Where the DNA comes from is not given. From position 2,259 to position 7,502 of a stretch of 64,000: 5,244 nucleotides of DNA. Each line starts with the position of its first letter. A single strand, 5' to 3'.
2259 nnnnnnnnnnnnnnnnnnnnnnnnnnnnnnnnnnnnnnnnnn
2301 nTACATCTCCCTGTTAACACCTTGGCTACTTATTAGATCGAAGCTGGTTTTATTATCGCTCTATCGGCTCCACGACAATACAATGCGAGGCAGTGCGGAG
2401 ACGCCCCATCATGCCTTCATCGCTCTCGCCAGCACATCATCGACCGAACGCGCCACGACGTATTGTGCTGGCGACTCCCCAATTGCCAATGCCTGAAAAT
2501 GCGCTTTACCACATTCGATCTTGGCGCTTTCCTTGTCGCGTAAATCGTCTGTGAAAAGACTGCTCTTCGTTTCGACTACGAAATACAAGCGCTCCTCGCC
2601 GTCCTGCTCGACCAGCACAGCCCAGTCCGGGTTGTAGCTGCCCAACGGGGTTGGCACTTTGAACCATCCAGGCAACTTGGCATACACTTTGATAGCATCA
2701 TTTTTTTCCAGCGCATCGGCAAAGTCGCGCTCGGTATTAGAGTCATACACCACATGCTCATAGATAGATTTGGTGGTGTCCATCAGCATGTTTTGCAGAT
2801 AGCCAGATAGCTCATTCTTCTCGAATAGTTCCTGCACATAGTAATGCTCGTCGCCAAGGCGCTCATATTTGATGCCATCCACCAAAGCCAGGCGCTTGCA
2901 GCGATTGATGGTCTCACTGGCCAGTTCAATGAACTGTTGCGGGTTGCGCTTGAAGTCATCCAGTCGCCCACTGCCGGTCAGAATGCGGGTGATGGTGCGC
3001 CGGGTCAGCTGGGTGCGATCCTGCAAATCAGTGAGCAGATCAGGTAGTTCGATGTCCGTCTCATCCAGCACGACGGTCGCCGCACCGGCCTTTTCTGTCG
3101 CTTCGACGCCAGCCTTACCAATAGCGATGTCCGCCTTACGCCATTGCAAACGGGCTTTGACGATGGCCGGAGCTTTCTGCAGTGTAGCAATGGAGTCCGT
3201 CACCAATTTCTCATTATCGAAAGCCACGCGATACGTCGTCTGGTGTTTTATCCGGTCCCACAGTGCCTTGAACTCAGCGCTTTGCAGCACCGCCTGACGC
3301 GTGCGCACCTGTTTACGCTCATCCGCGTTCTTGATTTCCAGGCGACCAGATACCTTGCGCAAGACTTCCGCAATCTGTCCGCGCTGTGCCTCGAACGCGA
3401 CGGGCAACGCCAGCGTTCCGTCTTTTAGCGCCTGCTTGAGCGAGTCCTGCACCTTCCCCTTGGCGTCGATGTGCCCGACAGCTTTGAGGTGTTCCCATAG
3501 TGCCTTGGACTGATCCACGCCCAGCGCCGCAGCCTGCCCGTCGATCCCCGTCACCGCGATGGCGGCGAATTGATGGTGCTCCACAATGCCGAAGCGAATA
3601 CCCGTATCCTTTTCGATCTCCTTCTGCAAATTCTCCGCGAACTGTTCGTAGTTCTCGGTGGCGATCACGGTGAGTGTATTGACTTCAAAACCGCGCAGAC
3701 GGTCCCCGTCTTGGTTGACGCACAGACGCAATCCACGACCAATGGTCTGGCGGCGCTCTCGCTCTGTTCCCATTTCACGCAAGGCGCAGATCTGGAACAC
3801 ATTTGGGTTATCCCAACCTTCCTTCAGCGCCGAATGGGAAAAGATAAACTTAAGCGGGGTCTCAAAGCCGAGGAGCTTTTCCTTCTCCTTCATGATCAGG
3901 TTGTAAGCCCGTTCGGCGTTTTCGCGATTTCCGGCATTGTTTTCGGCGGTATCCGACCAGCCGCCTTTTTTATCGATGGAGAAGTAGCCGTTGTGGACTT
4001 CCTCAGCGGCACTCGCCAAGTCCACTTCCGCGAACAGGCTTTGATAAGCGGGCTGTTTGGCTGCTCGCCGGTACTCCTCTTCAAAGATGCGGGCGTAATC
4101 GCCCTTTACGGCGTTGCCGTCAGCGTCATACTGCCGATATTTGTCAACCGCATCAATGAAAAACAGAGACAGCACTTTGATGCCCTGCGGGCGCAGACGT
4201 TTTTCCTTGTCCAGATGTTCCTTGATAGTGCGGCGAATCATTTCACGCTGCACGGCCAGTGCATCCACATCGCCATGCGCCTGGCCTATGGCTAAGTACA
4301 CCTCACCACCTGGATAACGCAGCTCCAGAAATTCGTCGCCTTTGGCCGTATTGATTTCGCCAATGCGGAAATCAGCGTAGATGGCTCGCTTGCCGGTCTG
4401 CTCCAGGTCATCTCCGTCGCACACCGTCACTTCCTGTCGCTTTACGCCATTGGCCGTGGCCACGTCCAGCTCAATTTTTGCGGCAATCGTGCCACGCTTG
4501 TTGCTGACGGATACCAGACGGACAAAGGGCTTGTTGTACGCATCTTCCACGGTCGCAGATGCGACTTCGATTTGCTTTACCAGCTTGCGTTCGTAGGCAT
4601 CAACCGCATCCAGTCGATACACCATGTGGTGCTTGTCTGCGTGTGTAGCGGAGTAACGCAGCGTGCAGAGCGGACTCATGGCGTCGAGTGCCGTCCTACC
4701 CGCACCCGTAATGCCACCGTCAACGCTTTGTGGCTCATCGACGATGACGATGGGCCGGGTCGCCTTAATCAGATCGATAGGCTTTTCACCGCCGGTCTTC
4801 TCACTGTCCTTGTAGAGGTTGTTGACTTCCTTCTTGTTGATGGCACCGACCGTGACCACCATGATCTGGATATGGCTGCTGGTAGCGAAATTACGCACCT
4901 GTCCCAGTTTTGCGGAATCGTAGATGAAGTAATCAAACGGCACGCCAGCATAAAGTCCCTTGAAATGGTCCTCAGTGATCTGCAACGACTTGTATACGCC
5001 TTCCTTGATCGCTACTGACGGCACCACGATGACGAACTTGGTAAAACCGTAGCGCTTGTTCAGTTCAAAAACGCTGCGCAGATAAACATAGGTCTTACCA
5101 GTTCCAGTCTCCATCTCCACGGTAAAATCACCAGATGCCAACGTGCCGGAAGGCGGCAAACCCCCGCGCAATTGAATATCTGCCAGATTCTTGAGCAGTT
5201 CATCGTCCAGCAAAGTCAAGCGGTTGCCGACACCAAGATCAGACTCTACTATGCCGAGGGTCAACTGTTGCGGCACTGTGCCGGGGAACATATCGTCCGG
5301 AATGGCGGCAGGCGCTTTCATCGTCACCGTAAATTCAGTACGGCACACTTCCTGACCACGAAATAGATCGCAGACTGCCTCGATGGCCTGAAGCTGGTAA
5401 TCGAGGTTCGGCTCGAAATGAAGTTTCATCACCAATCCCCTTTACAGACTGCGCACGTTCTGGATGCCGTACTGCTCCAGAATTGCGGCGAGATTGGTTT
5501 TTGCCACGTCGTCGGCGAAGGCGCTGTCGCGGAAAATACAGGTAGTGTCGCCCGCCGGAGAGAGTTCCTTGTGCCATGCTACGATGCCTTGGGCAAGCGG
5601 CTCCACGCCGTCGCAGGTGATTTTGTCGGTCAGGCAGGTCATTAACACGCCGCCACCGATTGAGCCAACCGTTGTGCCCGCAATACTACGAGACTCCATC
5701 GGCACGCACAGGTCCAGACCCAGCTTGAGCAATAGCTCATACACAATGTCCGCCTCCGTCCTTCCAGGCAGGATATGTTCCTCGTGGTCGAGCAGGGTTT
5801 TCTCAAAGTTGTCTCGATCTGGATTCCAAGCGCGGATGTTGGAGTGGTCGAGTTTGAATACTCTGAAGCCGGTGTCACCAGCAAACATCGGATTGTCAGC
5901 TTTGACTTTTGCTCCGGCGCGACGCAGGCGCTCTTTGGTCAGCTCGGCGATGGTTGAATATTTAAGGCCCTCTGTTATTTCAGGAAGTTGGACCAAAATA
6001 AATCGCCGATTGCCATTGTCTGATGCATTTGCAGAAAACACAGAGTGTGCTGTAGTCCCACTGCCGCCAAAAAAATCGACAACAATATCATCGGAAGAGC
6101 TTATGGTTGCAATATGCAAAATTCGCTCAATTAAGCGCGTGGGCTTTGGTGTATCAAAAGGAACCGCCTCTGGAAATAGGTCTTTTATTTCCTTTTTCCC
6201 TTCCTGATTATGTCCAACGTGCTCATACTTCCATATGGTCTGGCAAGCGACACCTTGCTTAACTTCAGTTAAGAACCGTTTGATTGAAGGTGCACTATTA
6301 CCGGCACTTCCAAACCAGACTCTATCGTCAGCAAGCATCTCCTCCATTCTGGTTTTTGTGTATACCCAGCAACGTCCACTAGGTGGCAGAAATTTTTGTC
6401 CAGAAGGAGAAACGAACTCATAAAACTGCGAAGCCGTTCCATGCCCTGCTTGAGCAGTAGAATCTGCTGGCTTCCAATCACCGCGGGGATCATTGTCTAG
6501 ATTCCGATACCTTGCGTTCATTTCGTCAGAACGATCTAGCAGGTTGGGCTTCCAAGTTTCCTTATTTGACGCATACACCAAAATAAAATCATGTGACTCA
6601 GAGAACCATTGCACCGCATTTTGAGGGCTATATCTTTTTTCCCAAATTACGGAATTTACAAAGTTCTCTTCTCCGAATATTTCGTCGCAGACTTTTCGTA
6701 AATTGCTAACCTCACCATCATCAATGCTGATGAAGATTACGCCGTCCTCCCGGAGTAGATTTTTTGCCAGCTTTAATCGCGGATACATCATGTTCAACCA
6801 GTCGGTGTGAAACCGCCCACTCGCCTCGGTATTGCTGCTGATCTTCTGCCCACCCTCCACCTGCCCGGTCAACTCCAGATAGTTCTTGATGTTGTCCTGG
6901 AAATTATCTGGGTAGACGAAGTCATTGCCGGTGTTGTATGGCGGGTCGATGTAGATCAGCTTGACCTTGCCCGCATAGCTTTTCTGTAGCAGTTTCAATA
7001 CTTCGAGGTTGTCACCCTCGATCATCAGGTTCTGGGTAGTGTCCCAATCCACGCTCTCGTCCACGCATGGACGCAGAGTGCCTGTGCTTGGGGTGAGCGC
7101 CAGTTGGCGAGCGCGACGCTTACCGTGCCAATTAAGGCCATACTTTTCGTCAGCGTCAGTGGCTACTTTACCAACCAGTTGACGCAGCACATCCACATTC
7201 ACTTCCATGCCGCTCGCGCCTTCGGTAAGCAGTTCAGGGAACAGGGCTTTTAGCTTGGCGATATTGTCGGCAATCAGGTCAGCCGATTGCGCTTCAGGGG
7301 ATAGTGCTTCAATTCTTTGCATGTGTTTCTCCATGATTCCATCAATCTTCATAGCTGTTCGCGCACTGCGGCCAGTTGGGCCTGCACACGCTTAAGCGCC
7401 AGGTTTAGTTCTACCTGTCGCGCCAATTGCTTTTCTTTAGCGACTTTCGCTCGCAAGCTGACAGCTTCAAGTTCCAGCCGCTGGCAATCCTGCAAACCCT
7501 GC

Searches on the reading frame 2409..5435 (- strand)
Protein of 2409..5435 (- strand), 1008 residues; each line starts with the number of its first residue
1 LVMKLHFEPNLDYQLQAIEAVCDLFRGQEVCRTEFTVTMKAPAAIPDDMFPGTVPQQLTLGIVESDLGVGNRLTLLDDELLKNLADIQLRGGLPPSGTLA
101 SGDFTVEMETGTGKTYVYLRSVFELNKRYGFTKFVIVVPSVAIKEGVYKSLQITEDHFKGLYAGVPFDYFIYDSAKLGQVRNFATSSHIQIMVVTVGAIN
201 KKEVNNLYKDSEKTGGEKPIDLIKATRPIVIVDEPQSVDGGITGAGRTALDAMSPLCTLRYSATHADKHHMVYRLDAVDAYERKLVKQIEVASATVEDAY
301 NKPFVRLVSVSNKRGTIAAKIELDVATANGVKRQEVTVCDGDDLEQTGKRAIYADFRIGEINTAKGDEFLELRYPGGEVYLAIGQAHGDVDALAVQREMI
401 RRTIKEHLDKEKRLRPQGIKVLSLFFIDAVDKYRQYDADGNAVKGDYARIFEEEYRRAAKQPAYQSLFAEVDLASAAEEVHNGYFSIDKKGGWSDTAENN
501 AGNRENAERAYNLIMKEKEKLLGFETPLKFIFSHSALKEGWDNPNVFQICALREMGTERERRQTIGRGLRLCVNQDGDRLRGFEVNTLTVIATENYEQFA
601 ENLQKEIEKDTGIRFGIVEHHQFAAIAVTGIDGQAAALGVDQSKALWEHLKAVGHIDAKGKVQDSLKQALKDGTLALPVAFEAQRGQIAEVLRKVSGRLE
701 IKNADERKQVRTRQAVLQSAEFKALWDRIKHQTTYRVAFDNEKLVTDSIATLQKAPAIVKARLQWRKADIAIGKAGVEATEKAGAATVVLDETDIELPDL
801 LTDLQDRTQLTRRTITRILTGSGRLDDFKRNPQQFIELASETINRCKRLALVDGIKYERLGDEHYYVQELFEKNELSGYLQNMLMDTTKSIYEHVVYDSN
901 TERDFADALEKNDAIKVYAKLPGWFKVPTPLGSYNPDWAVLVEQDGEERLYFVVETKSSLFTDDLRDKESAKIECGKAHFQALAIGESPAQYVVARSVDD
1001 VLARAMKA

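Call 70: search_protein_families(library=ncbifam, proteins=[window:2409-5435:-], max_evalue=0.001)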
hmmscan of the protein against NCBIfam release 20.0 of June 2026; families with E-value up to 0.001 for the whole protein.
window:2409-5435:- (1008 aa): 2 families
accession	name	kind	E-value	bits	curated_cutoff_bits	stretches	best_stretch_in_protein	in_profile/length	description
NF012027.0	PRK15483.1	equivalog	4e-110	369.3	564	1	3-986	1-960/986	type III restriction-modification system endonuclease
NF046055.1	restr_BPTD_3080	equivalog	1.8e-09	36.1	800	1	500-571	550-617/970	BPTD_3080 family restriction endonuclease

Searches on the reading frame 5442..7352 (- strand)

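Call 104: search_protein_families(library=pfam, proteins=[window:5442-7352:-], max_evalue=0.0001)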
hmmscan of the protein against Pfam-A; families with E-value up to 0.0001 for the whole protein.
window:5442-7352:- (636 aa): 1 family
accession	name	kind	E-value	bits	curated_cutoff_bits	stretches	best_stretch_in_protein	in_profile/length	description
PF01555.25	N6_N4_Mtase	-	1.2e-36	127.2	26.7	1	130-438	1-199/221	DNA methylase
